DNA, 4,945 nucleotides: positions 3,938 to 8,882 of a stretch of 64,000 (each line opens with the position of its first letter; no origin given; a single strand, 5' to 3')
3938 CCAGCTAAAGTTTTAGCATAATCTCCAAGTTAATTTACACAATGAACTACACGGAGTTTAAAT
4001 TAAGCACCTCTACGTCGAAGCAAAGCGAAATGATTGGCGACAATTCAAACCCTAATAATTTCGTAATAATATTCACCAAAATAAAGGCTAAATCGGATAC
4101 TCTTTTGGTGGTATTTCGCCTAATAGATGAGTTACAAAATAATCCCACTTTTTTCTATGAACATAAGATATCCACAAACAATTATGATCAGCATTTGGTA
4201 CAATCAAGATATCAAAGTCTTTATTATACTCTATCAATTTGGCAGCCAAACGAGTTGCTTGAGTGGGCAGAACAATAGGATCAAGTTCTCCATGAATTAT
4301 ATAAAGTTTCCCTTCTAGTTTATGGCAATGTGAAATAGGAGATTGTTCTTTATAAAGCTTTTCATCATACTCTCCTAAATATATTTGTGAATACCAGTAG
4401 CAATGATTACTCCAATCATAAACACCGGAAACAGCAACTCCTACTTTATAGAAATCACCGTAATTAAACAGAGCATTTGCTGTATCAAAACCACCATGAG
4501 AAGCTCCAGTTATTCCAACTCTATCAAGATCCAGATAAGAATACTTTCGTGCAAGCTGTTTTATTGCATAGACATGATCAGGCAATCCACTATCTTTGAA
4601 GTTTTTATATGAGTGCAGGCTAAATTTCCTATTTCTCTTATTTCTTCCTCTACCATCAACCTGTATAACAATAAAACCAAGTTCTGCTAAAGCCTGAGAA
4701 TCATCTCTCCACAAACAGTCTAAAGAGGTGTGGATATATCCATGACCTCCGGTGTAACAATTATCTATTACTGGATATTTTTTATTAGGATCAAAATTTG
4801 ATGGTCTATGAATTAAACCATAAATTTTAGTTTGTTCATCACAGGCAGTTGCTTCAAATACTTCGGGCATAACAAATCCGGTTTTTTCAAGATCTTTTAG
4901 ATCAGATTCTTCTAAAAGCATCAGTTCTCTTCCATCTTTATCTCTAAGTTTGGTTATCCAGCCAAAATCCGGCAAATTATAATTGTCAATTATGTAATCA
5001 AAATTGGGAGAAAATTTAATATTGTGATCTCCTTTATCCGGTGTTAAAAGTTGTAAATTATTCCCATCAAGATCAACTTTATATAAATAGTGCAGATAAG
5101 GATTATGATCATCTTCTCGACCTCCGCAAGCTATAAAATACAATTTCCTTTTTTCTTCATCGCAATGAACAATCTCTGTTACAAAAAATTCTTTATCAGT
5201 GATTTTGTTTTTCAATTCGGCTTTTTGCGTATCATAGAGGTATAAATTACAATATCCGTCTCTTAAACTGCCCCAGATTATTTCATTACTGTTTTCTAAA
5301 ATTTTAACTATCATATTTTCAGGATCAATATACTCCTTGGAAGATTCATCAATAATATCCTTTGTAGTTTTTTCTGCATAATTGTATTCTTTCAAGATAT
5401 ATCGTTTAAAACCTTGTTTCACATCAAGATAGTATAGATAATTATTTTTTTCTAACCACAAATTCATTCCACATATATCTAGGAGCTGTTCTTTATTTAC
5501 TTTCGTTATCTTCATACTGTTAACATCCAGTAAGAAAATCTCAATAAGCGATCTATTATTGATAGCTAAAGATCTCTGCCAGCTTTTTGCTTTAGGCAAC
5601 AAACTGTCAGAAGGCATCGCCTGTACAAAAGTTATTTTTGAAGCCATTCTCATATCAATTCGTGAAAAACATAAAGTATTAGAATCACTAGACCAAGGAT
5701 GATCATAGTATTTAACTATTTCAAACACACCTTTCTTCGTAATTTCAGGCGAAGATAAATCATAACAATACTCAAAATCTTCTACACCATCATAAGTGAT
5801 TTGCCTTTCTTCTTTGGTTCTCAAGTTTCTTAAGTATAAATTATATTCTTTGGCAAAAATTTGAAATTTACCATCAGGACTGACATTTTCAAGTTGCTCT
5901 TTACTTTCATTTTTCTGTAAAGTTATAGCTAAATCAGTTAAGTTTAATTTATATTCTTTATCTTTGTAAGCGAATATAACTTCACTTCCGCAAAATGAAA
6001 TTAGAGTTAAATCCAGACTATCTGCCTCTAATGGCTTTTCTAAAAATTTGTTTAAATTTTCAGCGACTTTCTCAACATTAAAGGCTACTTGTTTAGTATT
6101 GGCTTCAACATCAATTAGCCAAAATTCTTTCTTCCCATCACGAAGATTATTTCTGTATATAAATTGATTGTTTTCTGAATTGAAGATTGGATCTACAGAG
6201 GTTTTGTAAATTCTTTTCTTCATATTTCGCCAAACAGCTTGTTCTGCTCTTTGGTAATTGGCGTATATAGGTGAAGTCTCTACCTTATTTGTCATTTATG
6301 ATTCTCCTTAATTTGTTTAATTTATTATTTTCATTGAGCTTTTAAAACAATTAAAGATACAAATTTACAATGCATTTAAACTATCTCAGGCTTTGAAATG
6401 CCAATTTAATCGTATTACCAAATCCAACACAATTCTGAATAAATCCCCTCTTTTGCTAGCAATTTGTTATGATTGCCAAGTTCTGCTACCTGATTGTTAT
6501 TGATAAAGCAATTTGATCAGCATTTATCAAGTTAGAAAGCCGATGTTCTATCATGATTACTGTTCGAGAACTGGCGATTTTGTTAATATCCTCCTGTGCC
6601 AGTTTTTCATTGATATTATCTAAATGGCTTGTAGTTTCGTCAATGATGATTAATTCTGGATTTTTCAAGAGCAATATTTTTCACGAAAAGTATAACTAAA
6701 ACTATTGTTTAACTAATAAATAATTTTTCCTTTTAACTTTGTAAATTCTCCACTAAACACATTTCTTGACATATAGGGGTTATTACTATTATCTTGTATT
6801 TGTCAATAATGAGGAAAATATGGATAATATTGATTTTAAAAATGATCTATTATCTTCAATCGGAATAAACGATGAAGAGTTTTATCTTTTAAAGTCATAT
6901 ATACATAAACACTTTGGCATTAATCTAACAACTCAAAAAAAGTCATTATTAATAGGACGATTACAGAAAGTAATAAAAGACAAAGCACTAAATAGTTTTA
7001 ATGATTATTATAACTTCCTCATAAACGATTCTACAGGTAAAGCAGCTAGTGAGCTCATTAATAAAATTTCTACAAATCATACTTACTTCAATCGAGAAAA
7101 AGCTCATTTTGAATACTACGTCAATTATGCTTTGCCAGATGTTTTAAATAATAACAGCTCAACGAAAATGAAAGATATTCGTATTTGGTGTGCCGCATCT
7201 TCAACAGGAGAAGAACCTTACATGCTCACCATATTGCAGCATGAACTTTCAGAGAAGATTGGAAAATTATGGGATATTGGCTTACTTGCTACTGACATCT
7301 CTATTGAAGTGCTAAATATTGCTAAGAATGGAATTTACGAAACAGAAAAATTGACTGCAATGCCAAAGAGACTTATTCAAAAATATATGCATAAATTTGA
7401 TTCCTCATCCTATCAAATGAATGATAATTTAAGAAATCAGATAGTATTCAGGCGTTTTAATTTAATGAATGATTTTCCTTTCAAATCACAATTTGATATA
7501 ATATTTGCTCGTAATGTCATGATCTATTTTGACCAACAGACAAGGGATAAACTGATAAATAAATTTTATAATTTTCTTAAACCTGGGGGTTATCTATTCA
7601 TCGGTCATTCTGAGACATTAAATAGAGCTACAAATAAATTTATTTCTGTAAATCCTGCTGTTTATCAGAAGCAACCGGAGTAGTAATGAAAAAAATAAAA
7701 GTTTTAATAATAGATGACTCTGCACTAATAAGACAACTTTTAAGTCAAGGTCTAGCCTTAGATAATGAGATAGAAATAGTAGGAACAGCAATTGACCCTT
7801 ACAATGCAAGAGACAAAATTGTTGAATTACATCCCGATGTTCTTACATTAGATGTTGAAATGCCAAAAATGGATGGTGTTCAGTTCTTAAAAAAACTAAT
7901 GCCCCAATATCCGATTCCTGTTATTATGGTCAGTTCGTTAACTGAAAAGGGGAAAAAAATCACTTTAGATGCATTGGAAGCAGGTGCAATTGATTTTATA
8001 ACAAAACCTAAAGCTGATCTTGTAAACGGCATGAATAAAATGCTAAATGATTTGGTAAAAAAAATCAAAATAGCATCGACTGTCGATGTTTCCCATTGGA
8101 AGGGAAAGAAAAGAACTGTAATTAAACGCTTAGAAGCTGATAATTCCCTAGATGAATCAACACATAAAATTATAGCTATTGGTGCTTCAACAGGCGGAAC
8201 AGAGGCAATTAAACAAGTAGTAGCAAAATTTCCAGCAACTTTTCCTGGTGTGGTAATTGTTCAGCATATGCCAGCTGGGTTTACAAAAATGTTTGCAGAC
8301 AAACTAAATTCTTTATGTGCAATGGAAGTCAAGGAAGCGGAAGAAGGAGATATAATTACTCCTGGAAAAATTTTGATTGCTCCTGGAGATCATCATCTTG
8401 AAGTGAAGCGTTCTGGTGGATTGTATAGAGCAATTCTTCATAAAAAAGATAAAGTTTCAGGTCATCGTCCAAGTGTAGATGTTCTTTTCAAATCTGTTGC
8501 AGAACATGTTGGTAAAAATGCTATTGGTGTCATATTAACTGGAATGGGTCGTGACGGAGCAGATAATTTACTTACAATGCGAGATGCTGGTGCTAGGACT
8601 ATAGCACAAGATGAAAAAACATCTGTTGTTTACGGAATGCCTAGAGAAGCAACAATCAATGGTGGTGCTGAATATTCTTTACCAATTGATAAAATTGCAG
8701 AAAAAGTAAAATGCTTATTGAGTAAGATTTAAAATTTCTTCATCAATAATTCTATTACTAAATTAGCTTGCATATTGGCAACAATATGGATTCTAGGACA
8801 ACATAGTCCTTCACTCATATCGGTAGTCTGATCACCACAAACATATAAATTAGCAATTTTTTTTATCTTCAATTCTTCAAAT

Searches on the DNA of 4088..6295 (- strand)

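Call 79: build_rna_model(alignment_id=A4, structure=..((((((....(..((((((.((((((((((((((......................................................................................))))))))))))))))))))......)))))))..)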
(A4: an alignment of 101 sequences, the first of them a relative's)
Model R1 built from alignment A4 (101 sequences, 157 columns); structure: as given.
model positions 136; base pairs 27; branch points 0; effective number of sequences 3.9; information 0.59 bits per position. Calibrated on 0.2 Mb of random sequence (short: E-values are rough).
structure used (alignment columns):
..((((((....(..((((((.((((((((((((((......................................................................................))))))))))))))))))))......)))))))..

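Call 80: search_with_rna_model(model_id=R1, sources=[window, L001], max_evalue=10, show_alignments=1)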
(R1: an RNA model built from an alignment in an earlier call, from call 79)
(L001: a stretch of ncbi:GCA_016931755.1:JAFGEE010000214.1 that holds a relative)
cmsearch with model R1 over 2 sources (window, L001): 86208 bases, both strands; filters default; matches with E-value up to 10: 4.
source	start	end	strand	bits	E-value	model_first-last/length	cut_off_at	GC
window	363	498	-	72.7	2.1e-15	1-136/136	no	0.44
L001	15798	15933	+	72.7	2.1e-15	1-136/136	no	0.44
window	363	498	+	25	0.001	1-136/136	no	0.44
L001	15798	15933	-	25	0.001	1-136/136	no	0.44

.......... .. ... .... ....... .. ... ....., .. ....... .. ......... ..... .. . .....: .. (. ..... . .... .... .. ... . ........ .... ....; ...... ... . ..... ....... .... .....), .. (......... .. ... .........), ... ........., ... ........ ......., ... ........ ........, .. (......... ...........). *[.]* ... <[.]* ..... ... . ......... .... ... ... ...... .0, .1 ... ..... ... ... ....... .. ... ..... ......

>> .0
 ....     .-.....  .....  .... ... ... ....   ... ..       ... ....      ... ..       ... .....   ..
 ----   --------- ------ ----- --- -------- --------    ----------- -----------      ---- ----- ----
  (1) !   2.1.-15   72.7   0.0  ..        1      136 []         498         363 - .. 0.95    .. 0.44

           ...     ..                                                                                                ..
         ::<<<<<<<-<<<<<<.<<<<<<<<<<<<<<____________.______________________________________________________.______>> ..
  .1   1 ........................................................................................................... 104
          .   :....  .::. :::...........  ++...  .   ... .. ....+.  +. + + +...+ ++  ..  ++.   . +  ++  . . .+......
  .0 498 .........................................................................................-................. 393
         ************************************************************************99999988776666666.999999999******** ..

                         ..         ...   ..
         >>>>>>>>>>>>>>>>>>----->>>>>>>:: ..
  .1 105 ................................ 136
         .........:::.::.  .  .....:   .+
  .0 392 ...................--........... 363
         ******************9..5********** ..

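Call 81: search_with_rna_model(model_id=R1, sources=[L006, L007, L011, L013, L014, L015, L016, L017, L018, L019, L020, L021, L022, L023, L024, L025, L026, L027, L028, L029, L030, L031, L032, L033, L034, L035, L036, L037, L038, L039, L040, L041, L042, L043, L044, L045, L046, L047, L048, L049, L050, L051, L052, L053, L054, L055, L056, L057, L058, L059, L060, L061, L062, L063, L064, L065, L066, L067, L068, L069, L070, L071, L072, L073, L074, L075, L076, L077, L078, L079, L080, L081, L082, L083, L084, L085, L086, L087, L088, L089, L090, L091, L092], max_evalue=1)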
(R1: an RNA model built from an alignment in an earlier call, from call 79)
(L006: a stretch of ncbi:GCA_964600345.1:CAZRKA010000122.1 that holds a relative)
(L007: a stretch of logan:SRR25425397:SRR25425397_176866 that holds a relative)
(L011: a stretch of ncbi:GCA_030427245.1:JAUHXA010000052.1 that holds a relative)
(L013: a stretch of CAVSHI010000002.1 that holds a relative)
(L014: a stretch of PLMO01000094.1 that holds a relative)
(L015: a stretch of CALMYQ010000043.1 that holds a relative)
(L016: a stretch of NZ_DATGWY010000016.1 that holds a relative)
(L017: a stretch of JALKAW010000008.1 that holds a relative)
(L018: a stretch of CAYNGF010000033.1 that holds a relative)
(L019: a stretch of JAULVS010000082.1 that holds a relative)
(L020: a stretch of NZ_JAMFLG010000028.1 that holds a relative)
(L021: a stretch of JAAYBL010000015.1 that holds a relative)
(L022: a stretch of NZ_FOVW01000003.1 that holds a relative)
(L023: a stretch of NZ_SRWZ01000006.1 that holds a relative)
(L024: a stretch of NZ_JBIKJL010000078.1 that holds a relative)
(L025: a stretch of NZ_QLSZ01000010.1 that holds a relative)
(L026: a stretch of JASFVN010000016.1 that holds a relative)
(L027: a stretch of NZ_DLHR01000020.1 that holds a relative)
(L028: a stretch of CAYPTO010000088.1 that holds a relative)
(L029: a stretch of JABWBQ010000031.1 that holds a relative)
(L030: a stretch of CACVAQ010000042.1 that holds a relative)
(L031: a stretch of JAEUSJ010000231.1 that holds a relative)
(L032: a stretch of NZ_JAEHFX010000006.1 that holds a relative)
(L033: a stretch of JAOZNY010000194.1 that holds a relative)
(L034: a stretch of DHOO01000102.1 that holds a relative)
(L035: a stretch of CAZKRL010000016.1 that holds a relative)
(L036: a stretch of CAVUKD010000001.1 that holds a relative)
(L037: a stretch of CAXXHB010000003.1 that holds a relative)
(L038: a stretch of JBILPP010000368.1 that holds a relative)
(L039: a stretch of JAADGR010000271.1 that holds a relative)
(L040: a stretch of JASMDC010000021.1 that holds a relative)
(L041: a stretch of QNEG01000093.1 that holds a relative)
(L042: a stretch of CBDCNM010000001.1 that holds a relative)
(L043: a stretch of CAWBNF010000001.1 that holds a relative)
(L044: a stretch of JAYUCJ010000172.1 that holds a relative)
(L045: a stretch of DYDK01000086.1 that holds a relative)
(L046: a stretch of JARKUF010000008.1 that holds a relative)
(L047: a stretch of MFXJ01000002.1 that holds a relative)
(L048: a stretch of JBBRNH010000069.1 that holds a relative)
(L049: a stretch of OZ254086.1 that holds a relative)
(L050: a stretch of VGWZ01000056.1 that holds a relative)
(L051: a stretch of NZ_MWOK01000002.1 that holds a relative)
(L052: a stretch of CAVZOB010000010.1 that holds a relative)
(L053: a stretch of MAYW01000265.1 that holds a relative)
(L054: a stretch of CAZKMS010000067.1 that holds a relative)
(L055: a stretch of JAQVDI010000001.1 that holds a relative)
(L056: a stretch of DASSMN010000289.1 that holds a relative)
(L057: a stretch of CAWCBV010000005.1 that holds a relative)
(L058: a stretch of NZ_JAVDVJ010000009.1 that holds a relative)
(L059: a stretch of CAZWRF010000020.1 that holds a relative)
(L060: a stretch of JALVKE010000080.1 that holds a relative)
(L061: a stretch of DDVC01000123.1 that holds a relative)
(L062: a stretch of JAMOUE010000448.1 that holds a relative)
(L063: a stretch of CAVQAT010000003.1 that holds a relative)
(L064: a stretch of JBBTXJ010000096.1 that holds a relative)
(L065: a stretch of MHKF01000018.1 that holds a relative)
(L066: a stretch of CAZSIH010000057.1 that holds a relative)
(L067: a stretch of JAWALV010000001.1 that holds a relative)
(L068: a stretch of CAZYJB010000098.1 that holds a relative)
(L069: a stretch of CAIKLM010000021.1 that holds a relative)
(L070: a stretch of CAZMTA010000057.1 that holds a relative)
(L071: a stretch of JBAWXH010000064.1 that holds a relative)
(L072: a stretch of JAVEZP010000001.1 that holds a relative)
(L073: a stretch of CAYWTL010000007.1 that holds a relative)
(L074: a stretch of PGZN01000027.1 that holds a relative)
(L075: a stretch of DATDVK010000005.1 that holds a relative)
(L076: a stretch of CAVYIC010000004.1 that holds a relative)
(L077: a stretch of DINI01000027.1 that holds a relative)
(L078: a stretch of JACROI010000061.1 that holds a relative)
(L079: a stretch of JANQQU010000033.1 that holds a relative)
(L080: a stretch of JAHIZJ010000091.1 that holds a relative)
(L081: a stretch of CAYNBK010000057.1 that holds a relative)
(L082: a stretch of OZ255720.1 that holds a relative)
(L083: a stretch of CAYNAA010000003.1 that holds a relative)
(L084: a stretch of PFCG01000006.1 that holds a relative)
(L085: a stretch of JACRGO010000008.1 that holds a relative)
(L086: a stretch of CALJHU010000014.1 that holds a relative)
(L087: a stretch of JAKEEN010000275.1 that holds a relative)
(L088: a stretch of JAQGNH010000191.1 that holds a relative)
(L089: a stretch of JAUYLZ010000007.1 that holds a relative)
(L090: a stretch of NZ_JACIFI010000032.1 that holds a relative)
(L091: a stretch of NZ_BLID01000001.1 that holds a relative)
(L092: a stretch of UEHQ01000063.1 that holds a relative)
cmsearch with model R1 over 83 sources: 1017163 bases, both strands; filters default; matches with E-value up to 1: 36.
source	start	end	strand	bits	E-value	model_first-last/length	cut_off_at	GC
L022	13001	13137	+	135.1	1.3e-29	1-136/136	no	0.48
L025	17389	17525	+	129.2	3.5e-28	1-136/136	no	0.48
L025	12536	12671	+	109.2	2.8e-23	1-136/136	no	0.4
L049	4465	4599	-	82.9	7.6e-17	1-136/136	no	0.37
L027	10923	11058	+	61.6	1.3e-11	1-136/136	no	0.4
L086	14286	14419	+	61.4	1.4e-11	1-136/136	no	0.33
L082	19912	20046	+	54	9.6e-10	1-136/136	no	0.43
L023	18186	18320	+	53.8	1.1e-09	1-136/136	no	0.45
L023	18982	19116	+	53.7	1.1e-09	1-136/136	no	0.43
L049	166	300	-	52.8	1.9e-09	1-136/136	no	0.51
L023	14439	14573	+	52.6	2.2e-09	1-136/136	no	0.43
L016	12312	12474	+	51.4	4.1e-09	1-136/136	no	0.43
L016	10773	10935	+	50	9.2e-09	1-136/136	no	0.43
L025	13344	13416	+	46.5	6.6e-08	1-136/136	no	0.66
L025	17389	17525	-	45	1.5e-07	1-136/136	no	0.48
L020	11581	11718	+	44.1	2.5e-07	1-136/136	no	0.54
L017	19977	20112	+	41.6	1.1e-06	1-136/136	no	0.36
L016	11423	11586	+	41.2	1.3e-06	1-136/136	no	0.4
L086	10823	10958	+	40.2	2.4e-06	1-136/136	no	0.39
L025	12536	12671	-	40.1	2.5e-06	1-136/136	no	0.4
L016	12906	13069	+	39.5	3.5e-06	1-136/136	no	0.4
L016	13516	13680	+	38.4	6.6e-06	1-136/136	no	0.43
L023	11340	11474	+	38.1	7.6e-06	1-136/136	no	0.27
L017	11197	11331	+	37.8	9.2e-06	1-136/136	no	0.41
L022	13001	13128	-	36.6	1.8e-05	1-136/136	no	0.48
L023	12657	12795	+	36.6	1.8e-05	1-136/136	no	0.33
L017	13334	13470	+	34.7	5.2e-05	1-136/136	no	0.37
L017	16446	16578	+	34.1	7.3e-05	1-136/136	no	0.41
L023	12019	12220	+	31.6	0.0003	1-136/136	no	0.33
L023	15791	15928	+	28.7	0.0015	1-136/136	no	0.41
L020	10933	11067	+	27.3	0.0033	1-136/136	no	0.51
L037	14398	14526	-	26.8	0.0045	1-136/136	no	0.31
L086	12538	12674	+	26.4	0.0058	1-136/136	no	0.38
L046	11054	11157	+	22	0.068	1-136/136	no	0.54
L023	14439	14573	-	19.9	0.23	1-136/136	no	0.43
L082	5407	5524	+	17.3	0.94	1-136/136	no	0.36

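Call 82: search_with_rna_model(model_id=R1, sources=[L016, L017, L020, L022, L023, L025, L027, L049, L082, L086], max_evalue=1e-8, make_alignment=true)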
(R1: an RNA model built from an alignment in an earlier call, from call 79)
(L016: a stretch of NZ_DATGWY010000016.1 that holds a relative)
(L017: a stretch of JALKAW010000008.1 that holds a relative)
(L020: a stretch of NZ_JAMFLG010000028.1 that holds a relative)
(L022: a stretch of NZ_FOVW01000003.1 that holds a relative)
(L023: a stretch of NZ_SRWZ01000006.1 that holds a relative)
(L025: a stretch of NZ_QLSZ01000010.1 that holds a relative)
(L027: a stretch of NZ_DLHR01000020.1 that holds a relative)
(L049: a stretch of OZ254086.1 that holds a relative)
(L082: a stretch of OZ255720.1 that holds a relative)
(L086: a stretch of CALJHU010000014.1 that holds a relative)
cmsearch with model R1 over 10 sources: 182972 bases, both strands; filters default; matches with E-value up to 1e-8: 13.
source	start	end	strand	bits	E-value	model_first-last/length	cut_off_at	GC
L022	13001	13137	+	135.1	2.3e-30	1-136/136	no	0.48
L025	17389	17525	+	129.2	6.2e-29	1-136/136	no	0.48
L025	12536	12671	+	109.2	5e-24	1-136/136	no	0.4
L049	4465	4599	-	82.9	1.4e-17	1-136/136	no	0.37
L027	10923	11058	+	61.6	2.4e-12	1-136/136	no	0.4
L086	14286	14419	+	61.4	2.6e-12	1-136/136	no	0.33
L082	19912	20046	+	54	1.7e-10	1-136/136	no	0.43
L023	18186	18320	+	53.8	2e-10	1-136/136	no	0.45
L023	18982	19116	+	53.7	2e-10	1-136/136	no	0.43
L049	166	300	-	52.8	3.5e-10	1-136/136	no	0.51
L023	14439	14573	+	52.6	3.9e-10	1-136/136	no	0.43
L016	12312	12474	+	51.4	7.4e-10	1-136/136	no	0.43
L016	10773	10935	+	50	1.6e-09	1-136/136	no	0.43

Alignment A5: 13 matches aligned to the model, 182 columns, each read 5' to 3' on its own strand. Consensus structure (alignment columns), stored with it:
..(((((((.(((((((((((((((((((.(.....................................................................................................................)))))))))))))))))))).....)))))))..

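Call 83: build_rna_model(alignment_id=A5)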
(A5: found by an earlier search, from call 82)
Model R2 built from alignment A5 (13 sequences, 182 columns); structure: stored with the alignment.
model positions 135; base pairs 27; branch points 0; effective number of sequences 5.37; information 0.59 bits per position. Calibrated on 0.2 Mb of random sequence (short: E-values are rough).
structure used (alignment columns):
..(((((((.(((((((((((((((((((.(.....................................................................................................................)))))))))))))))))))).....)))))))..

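Call 84: search_with_rna_model(model_id=R2, sources=[window], max_evalue=10, show_alignments=1)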
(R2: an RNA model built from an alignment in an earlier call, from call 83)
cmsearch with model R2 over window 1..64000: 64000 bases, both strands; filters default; matches with E-value up to 10: 2.
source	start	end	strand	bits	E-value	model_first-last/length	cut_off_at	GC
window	363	498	-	60.1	9.9e-13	1-135/135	no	0.44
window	16059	16162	+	13.5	0.47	1-135/135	no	0.28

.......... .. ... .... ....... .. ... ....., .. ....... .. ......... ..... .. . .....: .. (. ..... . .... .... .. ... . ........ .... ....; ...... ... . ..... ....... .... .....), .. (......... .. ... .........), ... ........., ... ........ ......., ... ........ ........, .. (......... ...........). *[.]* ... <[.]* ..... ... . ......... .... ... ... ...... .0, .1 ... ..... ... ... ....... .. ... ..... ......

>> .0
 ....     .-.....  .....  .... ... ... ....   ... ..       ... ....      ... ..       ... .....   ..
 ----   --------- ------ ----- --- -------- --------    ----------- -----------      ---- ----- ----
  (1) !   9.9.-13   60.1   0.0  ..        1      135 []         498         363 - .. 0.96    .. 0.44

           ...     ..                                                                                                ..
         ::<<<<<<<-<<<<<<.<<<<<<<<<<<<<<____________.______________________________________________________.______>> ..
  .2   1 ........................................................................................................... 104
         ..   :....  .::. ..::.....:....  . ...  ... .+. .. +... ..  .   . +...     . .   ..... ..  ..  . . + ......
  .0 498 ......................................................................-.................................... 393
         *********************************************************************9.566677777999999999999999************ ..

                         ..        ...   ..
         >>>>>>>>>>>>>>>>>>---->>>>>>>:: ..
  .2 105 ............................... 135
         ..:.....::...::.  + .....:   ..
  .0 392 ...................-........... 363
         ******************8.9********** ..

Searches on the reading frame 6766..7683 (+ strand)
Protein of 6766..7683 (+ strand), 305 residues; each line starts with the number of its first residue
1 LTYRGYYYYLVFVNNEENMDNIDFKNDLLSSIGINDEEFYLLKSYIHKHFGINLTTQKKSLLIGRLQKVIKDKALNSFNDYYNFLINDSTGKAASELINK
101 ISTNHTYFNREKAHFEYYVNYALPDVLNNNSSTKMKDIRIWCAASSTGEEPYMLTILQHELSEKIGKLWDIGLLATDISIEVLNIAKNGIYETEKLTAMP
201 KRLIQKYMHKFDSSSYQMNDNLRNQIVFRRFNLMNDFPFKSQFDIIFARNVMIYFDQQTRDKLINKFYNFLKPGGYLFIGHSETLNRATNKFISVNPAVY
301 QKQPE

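Call 11: search_protein_families(library=pfam, proteins=[window:6766-7683:+], max_evalue=0.01)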
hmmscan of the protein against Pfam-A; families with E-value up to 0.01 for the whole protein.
window:6766-7683:+ (305 aa): 8 families
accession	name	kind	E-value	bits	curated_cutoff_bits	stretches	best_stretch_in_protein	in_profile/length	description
PF01739.24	CheR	-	1.1e-57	195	27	1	104-296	1-190/195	CheR methyltransferase, SAM binding domain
PF03705.20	CheR_N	-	1e-12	48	27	1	37-88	1-52/53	CheR methyltransferase, all-alpha domain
PF08241.18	Methyltransf_11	-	8.5e-06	26.8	21.2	1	220-279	36-95/95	Methyltransferase domain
PF13649.12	Methyltransf_25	-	1.3e-05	26.3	27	1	225-275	47-97/97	Methyltransferase domain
PF08242.18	Methyltransf_12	-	1.8e-05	25.8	30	1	217-277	39-98/98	Methyltransferase domain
PF13847.12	Methyltransf_31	-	0.00043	20.4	27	1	234-286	64-116/145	Methyltransferase domain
PF13489.12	Methyltransf_23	-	0.0016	18.7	27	1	210-279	49-116/164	Methyltransferase domain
PF03848.20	TehB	-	0.0081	16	20.4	0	226-279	80-132/193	Tellurite resistance protein TehB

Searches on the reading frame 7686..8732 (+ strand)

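Call 11: search_protein_families(library=pfam, proteins=[window:7686-8732:+], max_evalue=0.01)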
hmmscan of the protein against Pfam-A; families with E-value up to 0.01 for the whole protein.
window:7686-8732:+ (348 aa): 2 families
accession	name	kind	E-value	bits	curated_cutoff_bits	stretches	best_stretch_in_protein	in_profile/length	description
PF01339.22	CheB_methylest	-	1.6e-67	227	24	1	163-340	1-173/174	CheB methylesterase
PF00072.30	Response_reg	-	1.4e-21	77.2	30.2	1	6-109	1-101/111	Response regulator receiver domain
